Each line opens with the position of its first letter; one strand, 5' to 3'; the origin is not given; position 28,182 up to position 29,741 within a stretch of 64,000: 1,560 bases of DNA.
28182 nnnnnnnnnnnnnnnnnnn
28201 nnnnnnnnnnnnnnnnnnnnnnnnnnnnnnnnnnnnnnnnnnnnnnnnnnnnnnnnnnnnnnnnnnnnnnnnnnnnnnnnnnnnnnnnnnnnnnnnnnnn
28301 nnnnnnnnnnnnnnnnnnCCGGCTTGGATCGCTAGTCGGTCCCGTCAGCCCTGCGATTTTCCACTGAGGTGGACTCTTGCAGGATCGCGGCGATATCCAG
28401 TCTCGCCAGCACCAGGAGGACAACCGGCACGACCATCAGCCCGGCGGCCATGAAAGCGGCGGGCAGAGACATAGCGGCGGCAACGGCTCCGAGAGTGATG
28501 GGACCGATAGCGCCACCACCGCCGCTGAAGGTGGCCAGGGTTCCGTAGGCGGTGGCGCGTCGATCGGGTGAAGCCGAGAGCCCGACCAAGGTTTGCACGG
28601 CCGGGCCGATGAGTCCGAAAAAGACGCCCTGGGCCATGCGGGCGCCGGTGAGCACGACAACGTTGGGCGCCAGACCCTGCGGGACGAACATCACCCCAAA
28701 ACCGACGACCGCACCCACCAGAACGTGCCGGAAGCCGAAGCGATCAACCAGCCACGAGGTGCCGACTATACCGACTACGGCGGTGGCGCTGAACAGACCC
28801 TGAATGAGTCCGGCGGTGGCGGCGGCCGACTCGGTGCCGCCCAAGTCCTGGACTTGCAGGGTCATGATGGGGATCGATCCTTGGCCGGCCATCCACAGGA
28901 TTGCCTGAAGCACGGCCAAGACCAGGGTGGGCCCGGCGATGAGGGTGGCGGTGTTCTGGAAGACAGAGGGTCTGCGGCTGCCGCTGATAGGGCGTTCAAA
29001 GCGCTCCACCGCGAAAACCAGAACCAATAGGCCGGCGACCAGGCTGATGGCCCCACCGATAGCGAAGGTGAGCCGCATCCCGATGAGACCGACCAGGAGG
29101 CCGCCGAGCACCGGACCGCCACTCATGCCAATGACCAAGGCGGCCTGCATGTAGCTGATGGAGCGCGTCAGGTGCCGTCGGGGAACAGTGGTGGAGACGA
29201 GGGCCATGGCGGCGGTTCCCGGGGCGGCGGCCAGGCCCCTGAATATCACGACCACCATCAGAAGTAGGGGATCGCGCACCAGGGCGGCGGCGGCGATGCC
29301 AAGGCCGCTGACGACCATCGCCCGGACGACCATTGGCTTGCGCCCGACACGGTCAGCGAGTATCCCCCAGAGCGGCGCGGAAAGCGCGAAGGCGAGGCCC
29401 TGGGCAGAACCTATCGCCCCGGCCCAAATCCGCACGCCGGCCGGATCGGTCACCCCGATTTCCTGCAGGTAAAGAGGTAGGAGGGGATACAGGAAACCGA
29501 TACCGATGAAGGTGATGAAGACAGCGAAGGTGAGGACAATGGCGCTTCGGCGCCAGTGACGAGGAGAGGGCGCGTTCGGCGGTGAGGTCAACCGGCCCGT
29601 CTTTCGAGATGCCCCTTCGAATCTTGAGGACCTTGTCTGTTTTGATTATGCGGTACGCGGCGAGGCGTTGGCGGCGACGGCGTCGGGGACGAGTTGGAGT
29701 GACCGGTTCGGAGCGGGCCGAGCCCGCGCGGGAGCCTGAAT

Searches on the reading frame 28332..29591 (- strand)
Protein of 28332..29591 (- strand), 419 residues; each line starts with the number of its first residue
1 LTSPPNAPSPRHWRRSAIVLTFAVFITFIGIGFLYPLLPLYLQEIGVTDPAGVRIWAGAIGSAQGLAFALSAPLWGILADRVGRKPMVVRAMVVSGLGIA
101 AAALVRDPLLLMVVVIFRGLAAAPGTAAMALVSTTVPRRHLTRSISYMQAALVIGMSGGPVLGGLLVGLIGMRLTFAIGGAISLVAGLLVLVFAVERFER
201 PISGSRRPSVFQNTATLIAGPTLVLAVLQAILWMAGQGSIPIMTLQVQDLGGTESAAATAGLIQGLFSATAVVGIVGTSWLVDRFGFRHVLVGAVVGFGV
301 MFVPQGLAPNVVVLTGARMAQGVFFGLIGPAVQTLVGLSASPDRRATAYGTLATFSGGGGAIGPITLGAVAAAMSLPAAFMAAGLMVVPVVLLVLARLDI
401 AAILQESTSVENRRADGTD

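Call 85: search_protein_families(library=pfam, proteins=[window:28332-29591:-], max_evalue=0.01)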
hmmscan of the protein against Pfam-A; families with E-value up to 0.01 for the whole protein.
window:28332-29591:- (419 aa): 6 families
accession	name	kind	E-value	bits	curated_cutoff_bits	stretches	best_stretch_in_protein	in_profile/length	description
PF07690.21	MFS_1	-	7.2e-46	157.1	33.4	2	20-255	1-239/347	Major Facilitator Superfamily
PF12832.13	MFS_1_like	-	1.5e-07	31.2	25.2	1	20-381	4-372/373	MFS_1 like family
PF05977.19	MFS_3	-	3.1e-05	23.1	27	1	65-396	55-393/524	Transmembrane secretion effector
PF01770.24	Folate_carrier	-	0.00083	18.7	27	1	78-194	64-178/412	Reduced folate carrier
PF00083.30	Sugar_tr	-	0.00095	18.6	22.3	1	254-365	42-156/452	Sugar (and other) transporter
PF06779.20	MFS_4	-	0.0013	18.6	26.3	1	11-190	186-363/364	Uncharacterised MFS-type transporter YbfB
